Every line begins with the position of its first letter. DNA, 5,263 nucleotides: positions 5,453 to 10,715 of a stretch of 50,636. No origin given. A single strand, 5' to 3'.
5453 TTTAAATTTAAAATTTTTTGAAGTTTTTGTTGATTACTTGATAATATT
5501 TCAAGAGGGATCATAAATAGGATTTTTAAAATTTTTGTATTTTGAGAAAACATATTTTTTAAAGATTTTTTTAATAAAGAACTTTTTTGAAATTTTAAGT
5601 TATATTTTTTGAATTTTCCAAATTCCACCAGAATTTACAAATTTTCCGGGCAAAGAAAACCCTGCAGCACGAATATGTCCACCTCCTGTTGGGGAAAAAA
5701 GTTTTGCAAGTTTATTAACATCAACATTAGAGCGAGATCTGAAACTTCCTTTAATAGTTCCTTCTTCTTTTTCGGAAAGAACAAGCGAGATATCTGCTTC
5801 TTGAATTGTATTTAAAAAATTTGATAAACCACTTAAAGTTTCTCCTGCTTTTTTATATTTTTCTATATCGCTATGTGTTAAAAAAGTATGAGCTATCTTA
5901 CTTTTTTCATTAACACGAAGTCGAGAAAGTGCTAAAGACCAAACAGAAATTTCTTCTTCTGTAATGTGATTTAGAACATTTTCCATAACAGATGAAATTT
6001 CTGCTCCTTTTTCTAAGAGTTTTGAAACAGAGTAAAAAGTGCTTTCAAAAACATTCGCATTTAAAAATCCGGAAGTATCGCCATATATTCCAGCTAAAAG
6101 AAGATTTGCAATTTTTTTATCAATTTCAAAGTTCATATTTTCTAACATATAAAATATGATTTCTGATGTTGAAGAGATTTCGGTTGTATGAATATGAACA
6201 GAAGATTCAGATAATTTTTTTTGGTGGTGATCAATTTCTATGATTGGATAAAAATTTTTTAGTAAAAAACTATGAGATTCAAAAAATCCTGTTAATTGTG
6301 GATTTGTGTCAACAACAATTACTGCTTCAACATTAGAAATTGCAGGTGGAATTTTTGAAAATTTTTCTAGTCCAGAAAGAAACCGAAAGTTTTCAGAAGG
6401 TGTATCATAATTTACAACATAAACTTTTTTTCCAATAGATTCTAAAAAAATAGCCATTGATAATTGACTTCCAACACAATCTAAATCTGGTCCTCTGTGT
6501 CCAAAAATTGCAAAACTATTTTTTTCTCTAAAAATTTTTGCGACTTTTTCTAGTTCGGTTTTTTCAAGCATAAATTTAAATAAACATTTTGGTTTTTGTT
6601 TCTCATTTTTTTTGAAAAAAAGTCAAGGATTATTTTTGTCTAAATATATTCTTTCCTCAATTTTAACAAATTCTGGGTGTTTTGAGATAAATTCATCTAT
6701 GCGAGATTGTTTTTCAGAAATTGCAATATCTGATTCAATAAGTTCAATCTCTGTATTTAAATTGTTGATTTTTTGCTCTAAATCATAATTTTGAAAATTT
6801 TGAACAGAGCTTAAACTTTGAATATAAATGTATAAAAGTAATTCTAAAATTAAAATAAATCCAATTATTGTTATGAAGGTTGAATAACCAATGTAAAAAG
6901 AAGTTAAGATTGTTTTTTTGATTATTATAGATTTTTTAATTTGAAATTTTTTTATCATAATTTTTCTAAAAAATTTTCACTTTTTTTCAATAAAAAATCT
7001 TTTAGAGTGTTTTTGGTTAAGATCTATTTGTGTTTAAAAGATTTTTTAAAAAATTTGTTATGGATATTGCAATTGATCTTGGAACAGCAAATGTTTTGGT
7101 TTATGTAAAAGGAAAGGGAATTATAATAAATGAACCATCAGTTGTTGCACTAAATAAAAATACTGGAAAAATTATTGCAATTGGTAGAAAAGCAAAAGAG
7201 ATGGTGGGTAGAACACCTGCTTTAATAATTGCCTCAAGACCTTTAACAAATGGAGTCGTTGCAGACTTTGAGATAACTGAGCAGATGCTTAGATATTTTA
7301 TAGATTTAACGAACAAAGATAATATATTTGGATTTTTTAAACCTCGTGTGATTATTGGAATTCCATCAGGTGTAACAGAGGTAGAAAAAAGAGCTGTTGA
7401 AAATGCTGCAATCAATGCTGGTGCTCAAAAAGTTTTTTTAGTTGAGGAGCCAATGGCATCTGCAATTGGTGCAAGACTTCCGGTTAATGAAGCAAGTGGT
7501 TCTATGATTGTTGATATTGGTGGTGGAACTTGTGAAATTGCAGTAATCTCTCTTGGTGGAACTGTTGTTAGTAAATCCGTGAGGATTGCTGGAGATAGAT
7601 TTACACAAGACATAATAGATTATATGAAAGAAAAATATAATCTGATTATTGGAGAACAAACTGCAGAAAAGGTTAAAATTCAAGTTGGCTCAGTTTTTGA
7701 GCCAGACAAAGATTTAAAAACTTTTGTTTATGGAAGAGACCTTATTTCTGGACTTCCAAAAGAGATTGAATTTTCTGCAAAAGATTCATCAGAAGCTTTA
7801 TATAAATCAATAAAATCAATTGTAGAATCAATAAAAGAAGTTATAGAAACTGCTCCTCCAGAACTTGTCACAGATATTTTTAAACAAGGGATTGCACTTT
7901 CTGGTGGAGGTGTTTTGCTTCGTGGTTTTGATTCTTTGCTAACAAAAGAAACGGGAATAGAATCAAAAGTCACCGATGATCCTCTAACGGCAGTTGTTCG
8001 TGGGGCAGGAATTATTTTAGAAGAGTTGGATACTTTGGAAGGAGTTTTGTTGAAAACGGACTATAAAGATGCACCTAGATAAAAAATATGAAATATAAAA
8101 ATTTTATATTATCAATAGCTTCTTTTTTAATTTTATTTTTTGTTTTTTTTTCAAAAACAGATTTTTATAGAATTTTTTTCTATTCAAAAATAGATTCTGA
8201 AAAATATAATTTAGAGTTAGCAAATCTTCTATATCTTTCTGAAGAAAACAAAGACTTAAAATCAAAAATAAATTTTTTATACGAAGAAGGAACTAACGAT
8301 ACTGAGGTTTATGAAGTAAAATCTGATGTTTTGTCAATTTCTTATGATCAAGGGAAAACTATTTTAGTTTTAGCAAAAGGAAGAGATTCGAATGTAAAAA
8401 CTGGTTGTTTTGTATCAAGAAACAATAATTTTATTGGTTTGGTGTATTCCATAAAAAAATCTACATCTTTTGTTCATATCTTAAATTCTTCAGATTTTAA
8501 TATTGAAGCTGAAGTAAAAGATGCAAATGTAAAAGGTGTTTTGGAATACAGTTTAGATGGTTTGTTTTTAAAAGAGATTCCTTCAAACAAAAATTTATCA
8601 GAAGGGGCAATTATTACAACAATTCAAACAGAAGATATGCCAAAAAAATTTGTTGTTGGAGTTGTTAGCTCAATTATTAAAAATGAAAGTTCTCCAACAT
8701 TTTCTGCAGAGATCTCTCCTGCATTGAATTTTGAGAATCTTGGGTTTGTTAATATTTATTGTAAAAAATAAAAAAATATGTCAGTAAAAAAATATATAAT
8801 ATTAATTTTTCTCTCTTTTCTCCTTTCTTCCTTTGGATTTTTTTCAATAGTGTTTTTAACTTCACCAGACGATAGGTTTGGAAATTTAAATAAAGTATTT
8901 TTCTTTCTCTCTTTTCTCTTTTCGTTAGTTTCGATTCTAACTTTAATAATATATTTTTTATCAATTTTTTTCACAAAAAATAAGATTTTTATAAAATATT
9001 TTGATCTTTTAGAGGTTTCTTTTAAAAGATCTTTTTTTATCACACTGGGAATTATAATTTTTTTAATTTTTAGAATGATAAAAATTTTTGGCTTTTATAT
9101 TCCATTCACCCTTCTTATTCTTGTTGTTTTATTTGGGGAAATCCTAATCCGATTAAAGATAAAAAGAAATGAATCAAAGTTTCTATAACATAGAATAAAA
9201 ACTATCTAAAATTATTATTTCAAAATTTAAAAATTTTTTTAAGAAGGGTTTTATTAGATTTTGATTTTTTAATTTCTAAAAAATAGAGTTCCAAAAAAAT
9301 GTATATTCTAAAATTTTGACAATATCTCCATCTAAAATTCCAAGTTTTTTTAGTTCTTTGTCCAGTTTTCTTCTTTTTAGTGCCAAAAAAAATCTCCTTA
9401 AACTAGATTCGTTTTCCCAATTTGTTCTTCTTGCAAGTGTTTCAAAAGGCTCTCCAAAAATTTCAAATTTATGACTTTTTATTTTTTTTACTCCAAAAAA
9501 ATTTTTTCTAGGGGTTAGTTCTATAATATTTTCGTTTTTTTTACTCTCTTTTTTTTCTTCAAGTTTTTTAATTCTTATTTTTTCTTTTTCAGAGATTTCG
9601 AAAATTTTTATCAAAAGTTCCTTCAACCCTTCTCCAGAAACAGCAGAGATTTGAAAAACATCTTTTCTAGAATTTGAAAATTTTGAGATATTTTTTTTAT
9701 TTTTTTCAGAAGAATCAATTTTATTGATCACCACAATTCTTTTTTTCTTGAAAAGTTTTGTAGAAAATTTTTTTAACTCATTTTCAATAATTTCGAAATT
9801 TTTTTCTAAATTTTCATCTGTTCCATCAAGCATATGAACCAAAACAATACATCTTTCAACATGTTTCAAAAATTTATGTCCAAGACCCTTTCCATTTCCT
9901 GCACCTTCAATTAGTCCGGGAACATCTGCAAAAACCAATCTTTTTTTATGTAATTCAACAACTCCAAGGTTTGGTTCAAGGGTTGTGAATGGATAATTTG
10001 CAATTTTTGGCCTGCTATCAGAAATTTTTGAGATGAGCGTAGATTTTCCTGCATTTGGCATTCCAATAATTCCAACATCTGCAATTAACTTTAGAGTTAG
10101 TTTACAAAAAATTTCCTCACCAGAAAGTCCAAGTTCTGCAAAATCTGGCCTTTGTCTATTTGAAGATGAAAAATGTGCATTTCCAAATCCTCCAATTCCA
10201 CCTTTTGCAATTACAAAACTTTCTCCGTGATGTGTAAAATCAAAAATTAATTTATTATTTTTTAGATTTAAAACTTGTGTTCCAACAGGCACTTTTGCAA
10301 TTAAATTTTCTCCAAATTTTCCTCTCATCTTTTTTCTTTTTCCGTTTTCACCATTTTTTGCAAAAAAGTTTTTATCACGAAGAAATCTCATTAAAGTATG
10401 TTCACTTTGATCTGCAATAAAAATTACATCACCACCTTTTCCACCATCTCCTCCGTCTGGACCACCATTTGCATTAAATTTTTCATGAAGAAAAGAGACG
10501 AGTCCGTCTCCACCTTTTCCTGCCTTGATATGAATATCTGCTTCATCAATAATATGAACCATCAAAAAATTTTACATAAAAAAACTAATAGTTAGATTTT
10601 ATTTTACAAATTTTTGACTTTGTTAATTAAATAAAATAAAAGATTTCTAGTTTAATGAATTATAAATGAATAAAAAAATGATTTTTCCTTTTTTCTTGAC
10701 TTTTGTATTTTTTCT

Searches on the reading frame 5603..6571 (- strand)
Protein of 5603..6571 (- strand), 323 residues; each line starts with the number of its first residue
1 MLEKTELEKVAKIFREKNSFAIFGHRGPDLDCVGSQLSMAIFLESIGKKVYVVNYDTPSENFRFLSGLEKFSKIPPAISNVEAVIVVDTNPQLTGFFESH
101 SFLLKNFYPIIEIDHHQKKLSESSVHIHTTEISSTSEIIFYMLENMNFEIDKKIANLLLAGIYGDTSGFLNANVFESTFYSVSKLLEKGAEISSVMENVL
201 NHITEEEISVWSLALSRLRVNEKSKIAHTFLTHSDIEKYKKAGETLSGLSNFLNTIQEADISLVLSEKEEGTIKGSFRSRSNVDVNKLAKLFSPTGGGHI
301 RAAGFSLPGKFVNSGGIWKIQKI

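Call 65: search_protein_families(library=pfam, proteins=[window:5603-6571:-], max_evalue=0.001)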
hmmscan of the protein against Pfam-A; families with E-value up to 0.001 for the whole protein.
window:5603-6571:- (323 aa): 2 families
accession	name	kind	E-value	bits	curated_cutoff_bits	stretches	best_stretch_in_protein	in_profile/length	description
PF01368.27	DHH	-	2.4e-18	67.1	28.1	1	20-162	2-125/125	DHH family, N-terminal domain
PF02272.25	DHHA1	-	3.9e-10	40.5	25.9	1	242-308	14-84/102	DHHA1 domain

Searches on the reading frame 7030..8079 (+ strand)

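Call 65: search_protein_families(library=pfam, proteins=[window:7030-8079:+], max_evalue=0.001)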
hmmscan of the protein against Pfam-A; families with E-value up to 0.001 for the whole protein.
window:7030-8079:+ (350 aa): 5 families
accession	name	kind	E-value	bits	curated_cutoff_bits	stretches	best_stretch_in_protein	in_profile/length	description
PF06723.19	MreB_Mbl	-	1.3e-132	442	27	1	12-336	3-325/327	MreB/Mbl protein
PF14450.12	FtsA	-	1e-08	36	31.8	1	160-311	2-106/127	Cell division protein FtsA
PF00012.26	HSP70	-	3.9e-07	29.1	20.6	1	107-204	136-239/599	Hsp70 protein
PF00022.25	Actin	-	5.8e-07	28.9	27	0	36-205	31-193/410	Actin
PF11104.14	PilM_2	-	2.2e-05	24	27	0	146-217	169-235/340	Type IV pilus assembly protein PilM;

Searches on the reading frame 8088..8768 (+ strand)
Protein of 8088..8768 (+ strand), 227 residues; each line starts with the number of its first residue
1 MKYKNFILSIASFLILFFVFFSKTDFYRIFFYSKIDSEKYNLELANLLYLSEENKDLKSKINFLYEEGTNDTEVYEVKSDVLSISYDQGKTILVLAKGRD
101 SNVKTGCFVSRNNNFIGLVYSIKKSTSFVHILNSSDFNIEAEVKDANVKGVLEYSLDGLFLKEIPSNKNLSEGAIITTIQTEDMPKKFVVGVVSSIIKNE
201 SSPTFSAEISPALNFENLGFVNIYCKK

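Call 66: search_protein_families(library=pfam, proteins=[window:8088-8768:+], max_evalue=0.001)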
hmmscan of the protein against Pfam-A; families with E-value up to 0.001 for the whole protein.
window:8088-8768:+ (227 aa): 1 family
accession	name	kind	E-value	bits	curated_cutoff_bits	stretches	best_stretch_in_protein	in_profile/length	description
PF04085.20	MreC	-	1e-20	74.4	28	1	81-223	1-145/147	Rod shape-determining protein MreC, barrel core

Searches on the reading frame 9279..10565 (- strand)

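Call 66: search_protein_families(library=pfam, proteins=[window:9279-10565:-], max_evalue=0.001)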
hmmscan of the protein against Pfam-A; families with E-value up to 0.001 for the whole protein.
window:9279-10565:- (429 aa): 8 families
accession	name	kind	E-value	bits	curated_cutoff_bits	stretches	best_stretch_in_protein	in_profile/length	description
PF01018.28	GTP1_OBG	-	1e-54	184.8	27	1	6-160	1-155/155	GTP1/OBG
PF01926.29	MMR_HSR1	-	2.7e-27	95.5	21.9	1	163-282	1-113/113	50S ribosome-binding GTPase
PF09269.16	DUF1967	-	2.1e-15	56.9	27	1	359-425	3-70/70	Domain of unknown function (DUF1967)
PF02421.24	FeoB_N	-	2.8e-15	56.6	27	1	164-320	3-155/156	Ferrous iron transport protein B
PF00025.27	Arf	-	6.8e-06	26.1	22.3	1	164-322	17-171/174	ADP-ribosylation factor family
PF00009.33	GTP_EFTU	-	1e-05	25.7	26.5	0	233-323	90-184/188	Elongation factor Tu GTP binding domain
PF03308.22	MeaB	-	0.00038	20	23.1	0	164-182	36-54/273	Methylmalonyl Co-A mutase-associated GTPase MeaB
PF16897.10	MMR_HSR1_Xtn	-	0.00085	19.7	35.2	0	275-323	57-102/106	C-terminal region of MMR_HSR1 domain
